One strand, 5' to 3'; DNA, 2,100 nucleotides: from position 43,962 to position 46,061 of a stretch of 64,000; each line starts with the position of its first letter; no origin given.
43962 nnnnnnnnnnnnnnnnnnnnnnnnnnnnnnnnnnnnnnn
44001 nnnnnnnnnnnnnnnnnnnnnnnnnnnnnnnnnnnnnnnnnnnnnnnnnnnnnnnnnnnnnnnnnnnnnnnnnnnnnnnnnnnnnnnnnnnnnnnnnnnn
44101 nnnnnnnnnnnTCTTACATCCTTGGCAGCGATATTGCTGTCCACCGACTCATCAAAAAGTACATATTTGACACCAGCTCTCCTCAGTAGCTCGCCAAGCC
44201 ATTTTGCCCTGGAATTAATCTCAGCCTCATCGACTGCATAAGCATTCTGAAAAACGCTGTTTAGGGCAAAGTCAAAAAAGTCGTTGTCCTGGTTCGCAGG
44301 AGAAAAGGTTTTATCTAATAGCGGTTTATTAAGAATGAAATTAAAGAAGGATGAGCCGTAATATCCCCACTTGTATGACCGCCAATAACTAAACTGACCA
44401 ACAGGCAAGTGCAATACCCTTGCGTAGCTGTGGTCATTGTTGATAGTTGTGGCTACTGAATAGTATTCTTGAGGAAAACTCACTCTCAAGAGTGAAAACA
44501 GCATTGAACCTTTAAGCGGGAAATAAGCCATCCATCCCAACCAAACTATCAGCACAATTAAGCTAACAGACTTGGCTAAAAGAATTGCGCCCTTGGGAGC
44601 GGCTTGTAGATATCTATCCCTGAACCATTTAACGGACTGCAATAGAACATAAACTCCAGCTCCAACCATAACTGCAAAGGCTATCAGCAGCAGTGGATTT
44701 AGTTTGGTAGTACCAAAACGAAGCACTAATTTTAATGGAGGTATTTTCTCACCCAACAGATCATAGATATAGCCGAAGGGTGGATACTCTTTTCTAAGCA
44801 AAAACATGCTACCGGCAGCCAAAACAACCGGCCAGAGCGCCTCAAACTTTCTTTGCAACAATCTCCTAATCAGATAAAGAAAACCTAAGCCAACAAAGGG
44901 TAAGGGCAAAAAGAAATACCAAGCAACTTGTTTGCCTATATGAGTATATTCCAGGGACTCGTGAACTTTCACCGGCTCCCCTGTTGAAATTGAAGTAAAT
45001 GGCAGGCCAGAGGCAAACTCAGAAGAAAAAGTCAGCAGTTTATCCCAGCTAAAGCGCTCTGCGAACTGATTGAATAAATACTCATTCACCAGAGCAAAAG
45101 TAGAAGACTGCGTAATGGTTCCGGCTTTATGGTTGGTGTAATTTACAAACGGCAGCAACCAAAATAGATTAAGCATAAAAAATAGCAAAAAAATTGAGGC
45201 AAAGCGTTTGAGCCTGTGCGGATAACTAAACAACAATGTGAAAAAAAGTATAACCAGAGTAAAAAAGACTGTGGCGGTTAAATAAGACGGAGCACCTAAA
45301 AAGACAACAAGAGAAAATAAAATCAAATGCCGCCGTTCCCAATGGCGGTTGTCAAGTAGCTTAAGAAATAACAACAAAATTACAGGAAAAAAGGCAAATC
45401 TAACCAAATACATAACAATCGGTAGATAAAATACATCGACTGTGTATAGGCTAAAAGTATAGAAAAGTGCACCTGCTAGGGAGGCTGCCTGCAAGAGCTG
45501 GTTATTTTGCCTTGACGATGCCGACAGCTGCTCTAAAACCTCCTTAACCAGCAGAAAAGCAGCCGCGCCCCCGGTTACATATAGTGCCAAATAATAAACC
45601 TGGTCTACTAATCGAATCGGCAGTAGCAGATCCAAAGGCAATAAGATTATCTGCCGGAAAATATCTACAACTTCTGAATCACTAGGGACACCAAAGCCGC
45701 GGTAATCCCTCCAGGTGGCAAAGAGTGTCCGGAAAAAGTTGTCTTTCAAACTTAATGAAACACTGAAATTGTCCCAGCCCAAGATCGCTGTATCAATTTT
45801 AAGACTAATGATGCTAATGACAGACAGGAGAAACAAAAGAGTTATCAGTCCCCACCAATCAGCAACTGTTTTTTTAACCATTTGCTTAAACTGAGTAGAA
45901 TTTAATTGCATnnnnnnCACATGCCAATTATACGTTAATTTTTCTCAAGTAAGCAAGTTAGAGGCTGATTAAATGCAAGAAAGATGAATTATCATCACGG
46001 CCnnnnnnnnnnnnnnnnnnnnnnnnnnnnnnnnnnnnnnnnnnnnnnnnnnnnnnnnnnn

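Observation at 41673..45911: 1412-aa polytopic membrane giant: candidate AftD-like GT-C glycosyltransferase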

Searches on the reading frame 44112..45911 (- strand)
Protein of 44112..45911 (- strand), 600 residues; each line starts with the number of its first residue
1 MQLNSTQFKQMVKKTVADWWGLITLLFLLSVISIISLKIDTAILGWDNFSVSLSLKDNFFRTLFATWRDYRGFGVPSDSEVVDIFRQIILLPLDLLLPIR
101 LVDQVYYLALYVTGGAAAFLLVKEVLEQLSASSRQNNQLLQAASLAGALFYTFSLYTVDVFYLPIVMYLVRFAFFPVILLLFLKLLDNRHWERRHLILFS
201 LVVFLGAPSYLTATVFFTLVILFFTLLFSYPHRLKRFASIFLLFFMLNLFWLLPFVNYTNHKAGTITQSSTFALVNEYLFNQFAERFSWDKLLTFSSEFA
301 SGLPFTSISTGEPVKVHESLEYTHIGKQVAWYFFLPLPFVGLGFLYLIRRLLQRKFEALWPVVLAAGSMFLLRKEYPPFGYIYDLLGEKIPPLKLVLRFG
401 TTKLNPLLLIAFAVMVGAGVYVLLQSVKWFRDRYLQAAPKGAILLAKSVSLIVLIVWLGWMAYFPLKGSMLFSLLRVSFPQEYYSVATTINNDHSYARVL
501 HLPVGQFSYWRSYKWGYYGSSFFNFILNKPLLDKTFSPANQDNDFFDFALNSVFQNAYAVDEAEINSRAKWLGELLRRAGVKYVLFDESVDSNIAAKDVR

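Call 29: predict_structure(alignment_id=A2)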
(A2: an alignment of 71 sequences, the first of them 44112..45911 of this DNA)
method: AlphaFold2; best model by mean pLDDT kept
length: 600 residues; sequences in the alignment: 71
mean_pLDDT: 92.6   pTM: 0.93
mean pLDDT of the five models: 92.6, 92.3, 91.8, 91.7, 91.7
residues with pLDDT >= 90: 465; 70-90: 128; 50-70: 7; < 50: 0
segments of 3 or more residues with pLDDT < 50: none
pLDDT, mean of each block of 10 residues (from residue 1): 87 96 97 96 85 94 90 91 97 96 97 98 97 84 97 95 94 98 96 97 98 95 97 97 98 92 83 74 89 87 81 83 85 95 98 97 98 94 94 83 96 98 93 88 88 90 91 90 97 97 87 91 95 91 94 91 96 97 96 88
secondary structure, 60 per line:
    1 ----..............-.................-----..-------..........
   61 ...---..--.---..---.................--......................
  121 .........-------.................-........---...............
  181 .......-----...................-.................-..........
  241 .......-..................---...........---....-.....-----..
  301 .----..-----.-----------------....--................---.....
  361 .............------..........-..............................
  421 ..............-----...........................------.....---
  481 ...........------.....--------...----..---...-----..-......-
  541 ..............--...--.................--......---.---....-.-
elements in order: H5-18 H20-36 H51-63 H80-96 H99-129 H137-153 H155-162 H166-187 H193-211 H213-229 H231-247 H249-266 H270-280 H284-287 H289-293 H331-334 H337-352 H356-373 H380-389 H391-434 H440-466 H481-491 E498-502 E511-513 H534-539 H541-554 H562-578 E581-586

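Call 32: fold_search(model_id=the predicted structure, library=pdb)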
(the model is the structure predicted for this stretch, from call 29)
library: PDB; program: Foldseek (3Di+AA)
matches with E <= 10: 236; with E <= 0.001: 4
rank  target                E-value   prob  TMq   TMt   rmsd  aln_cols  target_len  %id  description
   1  6w98_A                8.1e-07  1.00  0.55  0.27   8.1       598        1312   13  Single-Particle Cryo-EM Structure of Arabinofuranosyltransferase AftD from Mycobacteria (released 2020-05-13)
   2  6wby                  1.2e-06  1.00  0.50  0.26   7.7       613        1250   12  Single-Particle Cryo-EM Structure of Arabinofuranosyltransferase AftD from Mycobacteria, Mutant R1389S Class 2 (released 2020-05-13)
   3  6wbx                  1.7e-05  1.00  0.48  0.25  12.6       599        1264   14  Single-Particle Cryo-EM Structure of Arabinofuranosyltransferase AftD from Mycobacteria, Mutant R1389S Class 1 (released 2020-05-13)
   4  3wak                  6.8e-04  1.00  0.43  0.33  13.9       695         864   12  Crystal structure of the Archaeoglobus fulgidus oligosaccharyltransferase (O29867_ARCFU) in the apo form (released 2013-10-30)
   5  8if8_B                1.2e-03  1.00  0.35  0.34  17.7       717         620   13  Arabinosyltransferase AftA (released 2023-05-31)
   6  6ftg_5                1.7e-03  1.00  0.49  0.47  14.2       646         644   12  Subtomogram average of OST-containing ribosome-translocon complexes from canine rough microsomal membranes (released 2018-03-21)
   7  8pn9_A                2.4e-03  1.00  0.43  0.40  14.1       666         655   11  Structure of human oligosaccharyltransferase OST-A complex bound to NGI-1 (released 2024-05-08)
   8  7zlh_A                2.5e-03  1.00  0.45  0.42   9.9       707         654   11  Cryo-EM structure of C-mannosyltransferase CeDPY19, in apo state, bound to CMT2-Fab and anti-Fab nanobody (released 2023-01-11)
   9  7zli_A                1.7e-02  1.00  0.35  0.33  10.7       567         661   13  Cryo-EM structure of C-mannosyltransferase CeDPY19, in complex with Dol25-P-Man and bound to CMT2-Fab and anti-Fab nan (released 2023-01-11)
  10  7zlg_A                5.3e-02  0.99  0.45  0.42  10.1       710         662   12  Cryo-EM structure of C-mannosyltransferase CeDPY19, in complex with acceptor peptide and bound to CMT2-Fab and anti-Fa (released 2023-01-11)
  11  5ezm                  6.2e-02  0.99  0.39  0.42  12.4       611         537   10  Crystal Structure of ArnT from Cupriavidus metallidurans in the apo state (released 2016-02-17)
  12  7crz                  1.6e-01  0.11  0.10  0.12  26.7       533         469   11  Crystal structure of human glucose transporter GLUT3 bound with C3361 (released 2021-01-13)
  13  6m20_C                2.0e-01  0.08  0.11  0.10  26.2       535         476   13  Crystal structure of Plasmodium falciparum hexose transporter PfHT1 bound with glucose (released 2020-09-09)
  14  7sps_A                2.0e-01  0.08  0.09  0.10  25.5       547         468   10  Crystal structure of human glucose transporter GLUT3 bound with exofacial inhibitor SA47 (released 2022-05-18)
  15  8ex5                  3.0e-01  0.13  0.11  0.14  23.8       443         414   13  Human S1P transporter Spns2 in an outward-facing open conformation (state 4) (released 2023-05-31)
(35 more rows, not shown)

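Call 51: find_homologous_proteins(query=A2, max_evalue=0.001)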
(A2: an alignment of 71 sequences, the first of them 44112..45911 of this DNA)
Query A2 (71 sequences) (600 aa, profile of the alignment): 57 proteins with E <= 0.001 among 8000 candidates.
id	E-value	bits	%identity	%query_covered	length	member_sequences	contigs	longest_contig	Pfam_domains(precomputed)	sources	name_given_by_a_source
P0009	0.0e+0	1614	39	92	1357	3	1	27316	-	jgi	-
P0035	0.0e+0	1598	32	94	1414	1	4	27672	-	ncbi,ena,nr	ncbi:hypothetical protein ISS85_04360 [Candidatus Microgenomates bacterium]|nr:hypothetical protein 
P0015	0.0e+0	1580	38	98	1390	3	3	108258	-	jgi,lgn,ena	-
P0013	0.0e+0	1571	39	94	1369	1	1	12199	-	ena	-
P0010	0.0e+0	1563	39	92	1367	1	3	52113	-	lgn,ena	-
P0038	0.0e+0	1549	35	99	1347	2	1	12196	-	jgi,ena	-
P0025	0.0e+0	1534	38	98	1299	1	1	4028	-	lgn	-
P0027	0.0e+0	1526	36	98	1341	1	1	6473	-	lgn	-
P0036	0.0e+0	1519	36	94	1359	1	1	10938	-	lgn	-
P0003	0.0e+0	1513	49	97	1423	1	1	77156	-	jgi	jgi:hypothetical protein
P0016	0.0e+0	1507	38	92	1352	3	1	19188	-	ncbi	-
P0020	0.0e+0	1504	39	99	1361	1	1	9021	-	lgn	-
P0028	0.0e+0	1490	37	93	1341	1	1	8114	-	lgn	-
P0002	0.0e+0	1480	68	100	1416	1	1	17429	-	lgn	-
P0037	0.0e+0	1478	35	97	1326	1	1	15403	-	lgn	-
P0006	0.0e+0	1456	38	97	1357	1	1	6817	PF11847.14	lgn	-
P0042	0.0e+0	1415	36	97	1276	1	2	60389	PF11847.14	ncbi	-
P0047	0.0e+0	1376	33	97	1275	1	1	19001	PF11847.14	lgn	-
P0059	7.8e-222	758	27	96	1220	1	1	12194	PF11847.14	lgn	-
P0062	3.0e-218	746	25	95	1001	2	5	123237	-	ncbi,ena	-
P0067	2.7e-203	696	25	97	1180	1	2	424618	-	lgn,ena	-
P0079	8.5e-8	48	23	22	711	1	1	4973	-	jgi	jgi:hypothetical protein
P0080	2.7e-6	43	-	-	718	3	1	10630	-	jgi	-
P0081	3.3e-5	40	-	-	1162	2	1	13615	PF00754.32,PF11847.14,PF24607.2,PF24135.2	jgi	jgi:arabinofuranan 3-O-arabinosyltransferase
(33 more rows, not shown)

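Call 56: search_protein_families(library=pfam, proteins=[P0081, P0079, P0080], max_evalue=0.01)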
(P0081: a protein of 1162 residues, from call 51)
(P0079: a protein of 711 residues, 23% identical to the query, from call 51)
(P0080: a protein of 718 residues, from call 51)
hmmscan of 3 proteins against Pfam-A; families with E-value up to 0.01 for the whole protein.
P0081 (1162 aa): 4 families
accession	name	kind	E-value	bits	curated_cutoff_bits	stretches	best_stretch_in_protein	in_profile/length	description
PF11847.13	GT-C_AftD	-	3.9e-43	147.8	26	1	4-441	228-653/661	Alpha-(1->3)-arabinofuranosyltransferase, N-terminal GT-C domain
PF24607.1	CBM_AftD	-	1.4e-08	34.9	27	1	689-833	4-140/149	Arabinofuranosyltransferase D, third carbohydrate binding module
PF00754.31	F5_F8_type_C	-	3.3e-08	34.1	28.2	1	703-804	13-114/127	F5/8 type C domain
PF24135.1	DUF7402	-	1.2e-05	25.9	27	1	489-590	31-128/133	Domain of unknown function (DUF7402)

P0079 (711 aa): 0 families

P0080 (718 aa): 1 family
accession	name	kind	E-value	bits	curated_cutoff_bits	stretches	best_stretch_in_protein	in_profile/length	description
PF11847.13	GT-C_AftD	-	5e-05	21.9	26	1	98-441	95-448/661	Alpha-(1->3)-arabinofuranosyltransferase, N-terminal GT-C domain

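Call 73: search_protein_representatives(alignment_id=A4)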
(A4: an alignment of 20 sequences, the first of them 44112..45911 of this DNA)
Query: 20 sequences, 978 profile positions. Proteins with E-value up to 0.001 (for the whole library): 8733; up to 1e-10: 5743; up to 1e-30: 2444. The best 150 are listed.
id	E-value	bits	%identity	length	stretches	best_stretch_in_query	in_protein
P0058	0.0e+00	1064.7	-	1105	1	3-975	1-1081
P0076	0.0e+00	1046.8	-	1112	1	2-975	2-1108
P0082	1.4e-296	1003.0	-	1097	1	8-972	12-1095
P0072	7.4e-296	1000.6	-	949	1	4-976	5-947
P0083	1.5e-292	989.7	-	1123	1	10-972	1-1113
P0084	2.6e-291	985.6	-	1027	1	10-971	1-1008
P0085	1.0e-290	983.6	-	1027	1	9-974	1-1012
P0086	1.6e-287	973.0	-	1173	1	7-973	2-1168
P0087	2.9e-287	972.2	-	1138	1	8-973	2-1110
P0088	8.4e-287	970.6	-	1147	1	5-971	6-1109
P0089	3.9e-286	968.4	-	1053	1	6-973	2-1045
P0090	1.4e-285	966.6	-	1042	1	10-968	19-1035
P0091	6.3e-285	964.4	-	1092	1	8-972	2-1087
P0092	9.9e-285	963.8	-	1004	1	1-975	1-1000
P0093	1.0e-284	963.8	-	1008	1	3-972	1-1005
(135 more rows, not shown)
